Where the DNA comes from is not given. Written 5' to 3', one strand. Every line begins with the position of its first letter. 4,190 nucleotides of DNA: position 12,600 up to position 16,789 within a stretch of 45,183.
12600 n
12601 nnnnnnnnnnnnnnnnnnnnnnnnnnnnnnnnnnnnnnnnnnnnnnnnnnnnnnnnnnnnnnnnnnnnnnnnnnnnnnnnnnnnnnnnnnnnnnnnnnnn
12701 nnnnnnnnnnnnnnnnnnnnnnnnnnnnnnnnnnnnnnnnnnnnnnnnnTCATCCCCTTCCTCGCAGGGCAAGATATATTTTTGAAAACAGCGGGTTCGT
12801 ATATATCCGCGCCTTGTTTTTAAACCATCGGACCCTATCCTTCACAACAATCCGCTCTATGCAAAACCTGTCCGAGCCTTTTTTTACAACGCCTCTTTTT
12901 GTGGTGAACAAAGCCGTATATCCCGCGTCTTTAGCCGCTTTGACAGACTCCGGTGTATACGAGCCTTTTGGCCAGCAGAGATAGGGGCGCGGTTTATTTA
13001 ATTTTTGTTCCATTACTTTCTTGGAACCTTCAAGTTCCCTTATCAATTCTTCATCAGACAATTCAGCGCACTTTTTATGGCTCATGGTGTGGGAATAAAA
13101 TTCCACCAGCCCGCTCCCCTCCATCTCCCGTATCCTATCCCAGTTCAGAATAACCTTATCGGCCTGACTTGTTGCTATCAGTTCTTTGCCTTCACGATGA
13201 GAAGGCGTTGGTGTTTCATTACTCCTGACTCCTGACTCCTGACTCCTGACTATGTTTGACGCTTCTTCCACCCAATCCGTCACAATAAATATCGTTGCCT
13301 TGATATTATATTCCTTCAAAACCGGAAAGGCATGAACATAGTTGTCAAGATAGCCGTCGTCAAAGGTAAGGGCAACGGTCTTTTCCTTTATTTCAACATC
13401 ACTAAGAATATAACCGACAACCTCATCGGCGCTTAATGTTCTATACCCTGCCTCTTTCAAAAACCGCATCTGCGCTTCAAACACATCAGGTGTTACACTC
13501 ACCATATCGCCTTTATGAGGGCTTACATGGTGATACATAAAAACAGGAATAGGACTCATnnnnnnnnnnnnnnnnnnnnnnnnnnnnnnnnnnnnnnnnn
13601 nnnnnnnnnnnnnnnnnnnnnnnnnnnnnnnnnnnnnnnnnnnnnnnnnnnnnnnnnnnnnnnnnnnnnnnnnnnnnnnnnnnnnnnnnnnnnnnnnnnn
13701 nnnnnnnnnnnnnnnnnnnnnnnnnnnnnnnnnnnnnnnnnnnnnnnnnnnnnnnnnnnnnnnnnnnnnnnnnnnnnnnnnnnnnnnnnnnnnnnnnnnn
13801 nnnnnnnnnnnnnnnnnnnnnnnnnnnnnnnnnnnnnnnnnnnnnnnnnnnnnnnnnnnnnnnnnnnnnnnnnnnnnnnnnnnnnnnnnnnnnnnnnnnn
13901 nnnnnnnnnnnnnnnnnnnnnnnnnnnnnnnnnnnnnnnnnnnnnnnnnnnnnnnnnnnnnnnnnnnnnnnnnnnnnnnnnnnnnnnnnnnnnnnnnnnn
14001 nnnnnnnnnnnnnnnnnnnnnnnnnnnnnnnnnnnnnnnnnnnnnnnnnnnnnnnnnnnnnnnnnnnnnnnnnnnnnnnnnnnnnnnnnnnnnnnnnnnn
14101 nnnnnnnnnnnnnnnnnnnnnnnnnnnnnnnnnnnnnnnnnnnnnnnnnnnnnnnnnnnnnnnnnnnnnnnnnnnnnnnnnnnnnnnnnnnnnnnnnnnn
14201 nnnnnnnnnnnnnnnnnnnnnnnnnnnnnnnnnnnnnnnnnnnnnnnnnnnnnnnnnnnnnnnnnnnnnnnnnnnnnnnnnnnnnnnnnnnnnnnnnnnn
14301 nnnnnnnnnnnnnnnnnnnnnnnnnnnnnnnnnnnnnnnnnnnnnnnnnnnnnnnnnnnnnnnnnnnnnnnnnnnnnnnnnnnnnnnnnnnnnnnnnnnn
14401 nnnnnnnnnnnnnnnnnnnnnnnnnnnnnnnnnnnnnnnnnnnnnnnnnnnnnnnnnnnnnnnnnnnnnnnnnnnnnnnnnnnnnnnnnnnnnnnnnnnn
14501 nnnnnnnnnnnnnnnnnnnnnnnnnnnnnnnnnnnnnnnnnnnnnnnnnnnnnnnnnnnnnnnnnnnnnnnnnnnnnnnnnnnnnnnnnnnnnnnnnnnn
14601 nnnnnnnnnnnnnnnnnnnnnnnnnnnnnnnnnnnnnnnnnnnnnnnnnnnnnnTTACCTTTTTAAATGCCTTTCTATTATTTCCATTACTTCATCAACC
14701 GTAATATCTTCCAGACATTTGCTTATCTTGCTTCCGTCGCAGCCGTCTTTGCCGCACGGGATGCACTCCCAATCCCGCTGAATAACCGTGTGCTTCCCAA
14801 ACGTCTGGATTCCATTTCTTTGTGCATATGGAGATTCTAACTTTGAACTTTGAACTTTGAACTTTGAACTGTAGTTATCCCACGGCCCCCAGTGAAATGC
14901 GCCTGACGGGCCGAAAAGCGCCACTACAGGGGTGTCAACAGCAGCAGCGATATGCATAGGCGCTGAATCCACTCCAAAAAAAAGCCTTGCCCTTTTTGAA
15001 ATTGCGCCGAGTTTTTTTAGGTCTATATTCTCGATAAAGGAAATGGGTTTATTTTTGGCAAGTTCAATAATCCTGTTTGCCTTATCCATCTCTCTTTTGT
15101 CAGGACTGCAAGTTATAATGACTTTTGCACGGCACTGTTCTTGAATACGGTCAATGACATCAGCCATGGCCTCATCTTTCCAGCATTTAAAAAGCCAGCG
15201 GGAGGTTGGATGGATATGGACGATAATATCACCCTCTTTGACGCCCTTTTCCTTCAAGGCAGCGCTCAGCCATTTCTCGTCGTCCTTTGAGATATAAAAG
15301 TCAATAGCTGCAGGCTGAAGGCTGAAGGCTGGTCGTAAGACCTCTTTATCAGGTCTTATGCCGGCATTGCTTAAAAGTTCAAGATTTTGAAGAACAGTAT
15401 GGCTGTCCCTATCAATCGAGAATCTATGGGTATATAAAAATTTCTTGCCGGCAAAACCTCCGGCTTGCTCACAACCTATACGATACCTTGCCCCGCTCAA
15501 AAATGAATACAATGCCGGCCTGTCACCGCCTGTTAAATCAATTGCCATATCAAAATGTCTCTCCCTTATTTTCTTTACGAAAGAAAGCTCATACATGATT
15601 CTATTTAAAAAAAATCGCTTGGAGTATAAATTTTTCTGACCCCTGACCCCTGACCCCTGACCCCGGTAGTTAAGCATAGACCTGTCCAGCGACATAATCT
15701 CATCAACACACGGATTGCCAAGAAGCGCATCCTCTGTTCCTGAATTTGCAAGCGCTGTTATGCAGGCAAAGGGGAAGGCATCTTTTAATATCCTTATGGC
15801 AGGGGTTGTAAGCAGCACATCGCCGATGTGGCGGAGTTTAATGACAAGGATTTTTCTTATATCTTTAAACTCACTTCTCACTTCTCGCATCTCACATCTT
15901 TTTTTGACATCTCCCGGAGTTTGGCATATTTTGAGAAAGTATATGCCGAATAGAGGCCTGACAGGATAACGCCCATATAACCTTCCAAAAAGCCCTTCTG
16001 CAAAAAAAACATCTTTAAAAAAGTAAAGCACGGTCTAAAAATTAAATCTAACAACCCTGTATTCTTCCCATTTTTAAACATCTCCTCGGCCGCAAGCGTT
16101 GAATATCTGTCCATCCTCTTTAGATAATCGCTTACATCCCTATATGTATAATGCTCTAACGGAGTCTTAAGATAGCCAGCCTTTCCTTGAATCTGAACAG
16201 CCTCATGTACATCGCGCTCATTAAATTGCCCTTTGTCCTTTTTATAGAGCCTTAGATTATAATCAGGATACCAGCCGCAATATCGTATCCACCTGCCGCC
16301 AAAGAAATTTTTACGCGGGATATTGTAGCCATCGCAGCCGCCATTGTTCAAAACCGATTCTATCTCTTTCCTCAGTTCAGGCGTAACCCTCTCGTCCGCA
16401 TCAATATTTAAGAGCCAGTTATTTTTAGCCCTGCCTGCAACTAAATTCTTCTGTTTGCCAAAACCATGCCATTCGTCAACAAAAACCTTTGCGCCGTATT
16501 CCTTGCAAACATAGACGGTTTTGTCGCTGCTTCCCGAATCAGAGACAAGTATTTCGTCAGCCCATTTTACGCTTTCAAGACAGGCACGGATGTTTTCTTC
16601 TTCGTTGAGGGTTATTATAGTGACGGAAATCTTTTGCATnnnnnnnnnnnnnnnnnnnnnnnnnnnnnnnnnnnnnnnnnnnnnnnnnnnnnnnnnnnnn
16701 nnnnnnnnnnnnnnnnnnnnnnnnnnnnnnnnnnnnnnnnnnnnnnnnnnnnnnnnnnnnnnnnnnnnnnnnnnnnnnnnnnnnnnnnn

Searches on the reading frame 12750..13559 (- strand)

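Call 50: search_protein_families(library=pfam, proteins=[window:12750-13559:-])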
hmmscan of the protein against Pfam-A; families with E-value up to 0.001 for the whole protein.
window:12750-13559:- (269 aa): 2 families
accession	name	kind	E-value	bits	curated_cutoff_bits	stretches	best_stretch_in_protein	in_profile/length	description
PF01522.26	Polysacc_deac_1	-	6.4e-33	113.8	23.1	1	57-216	4-123/124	Polysaccharide deacetylase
PF03065.20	Glyco_hydro_57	-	1.1e-07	31.9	21.2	1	141-221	92-173/291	Glycosyl hydrolase family 57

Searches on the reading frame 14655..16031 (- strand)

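Call 50: search_protein_families(library=pfam, proteins=[window:14655-16031:-])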
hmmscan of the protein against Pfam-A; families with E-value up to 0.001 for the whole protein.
window:14655-16031:- (458 aa): 1 family
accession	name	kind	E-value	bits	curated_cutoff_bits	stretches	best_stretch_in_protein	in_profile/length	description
PF01075.23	Glyco_transf_9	-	5.4e-34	118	22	1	150-393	3-229/247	Glycosyltransferase family 9 (heptosyltransferase)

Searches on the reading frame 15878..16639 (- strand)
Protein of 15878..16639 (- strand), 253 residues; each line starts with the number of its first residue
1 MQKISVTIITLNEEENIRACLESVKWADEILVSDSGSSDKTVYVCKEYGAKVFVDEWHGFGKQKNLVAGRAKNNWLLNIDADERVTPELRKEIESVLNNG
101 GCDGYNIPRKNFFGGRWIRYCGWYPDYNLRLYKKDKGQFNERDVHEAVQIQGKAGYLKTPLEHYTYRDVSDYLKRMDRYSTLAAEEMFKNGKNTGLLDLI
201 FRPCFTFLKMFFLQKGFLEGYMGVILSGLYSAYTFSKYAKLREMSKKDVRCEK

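Call 50: search_protein_families(library=pfam, proteins=[window:15878-16639:-])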
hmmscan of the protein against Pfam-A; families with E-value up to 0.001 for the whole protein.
window:15878-16639:- (253 aa): 1 family
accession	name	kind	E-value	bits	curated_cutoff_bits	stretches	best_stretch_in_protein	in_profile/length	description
PF00535.33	Glycos_transf_2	-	2.5e-18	67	23.3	1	5-164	1-167/168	Glycosyl transferase family 2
